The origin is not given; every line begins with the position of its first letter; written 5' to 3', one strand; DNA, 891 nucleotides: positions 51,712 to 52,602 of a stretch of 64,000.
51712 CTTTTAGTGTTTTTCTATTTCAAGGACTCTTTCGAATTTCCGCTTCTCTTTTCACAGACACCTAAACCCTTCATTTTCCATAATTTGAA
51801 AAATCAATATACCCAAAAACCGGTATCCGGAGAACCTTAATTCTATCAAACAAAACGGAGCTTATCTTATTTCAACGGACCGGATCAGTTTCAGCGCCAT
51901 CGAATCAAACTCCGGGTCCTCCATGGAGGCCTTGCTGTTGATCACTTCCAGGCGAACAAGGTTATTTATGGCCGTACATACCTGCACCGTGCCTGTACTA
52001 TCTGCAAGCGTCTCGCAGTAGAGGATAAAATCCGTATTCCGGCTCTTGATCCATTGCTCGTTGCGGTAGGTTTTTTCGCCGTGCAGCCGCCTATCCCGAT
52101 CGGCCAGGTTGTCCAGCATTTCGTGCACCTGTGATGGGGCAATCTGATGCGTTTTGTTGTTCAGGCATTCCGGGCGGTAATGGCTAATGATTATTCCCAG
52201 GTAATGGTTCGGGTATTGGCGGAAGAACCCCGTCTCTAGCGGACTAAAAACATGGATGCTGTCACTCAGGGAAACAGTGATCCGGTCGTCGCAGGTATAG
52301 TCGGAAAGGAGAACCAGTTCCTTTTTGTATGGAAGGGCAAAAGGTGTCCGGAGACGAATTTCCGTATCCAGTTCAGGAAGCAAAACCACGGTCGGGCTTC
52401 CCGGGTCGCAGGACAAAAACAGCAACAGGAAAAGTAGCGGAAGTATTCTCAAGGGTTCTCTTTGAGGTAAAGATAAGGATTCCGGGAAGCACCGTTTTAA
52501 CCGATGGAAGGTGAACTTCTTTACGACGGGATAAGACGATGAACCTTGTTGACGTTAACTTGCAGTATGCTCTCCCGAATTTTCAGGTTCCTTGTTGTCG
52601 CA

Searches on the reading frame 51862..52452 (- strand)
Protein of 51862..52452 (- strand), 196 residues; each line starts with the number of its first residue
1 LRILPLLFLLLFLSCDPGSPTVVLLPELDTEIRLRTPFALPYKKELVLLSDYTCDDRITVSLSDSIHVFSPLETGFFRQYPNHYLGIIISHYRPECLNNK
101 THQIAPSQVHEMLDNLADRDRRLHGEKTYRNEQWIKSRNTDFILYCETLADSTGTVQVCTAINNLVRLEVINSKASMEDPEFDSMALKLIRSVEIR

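Call 43: search_protein_families(library=pfam, proteins=[window:51862-52452:-], max_evalue=0.001)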
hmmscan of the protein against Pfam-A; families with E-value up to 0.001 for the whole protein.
window:51862-52452:- (196 aa): 0 families
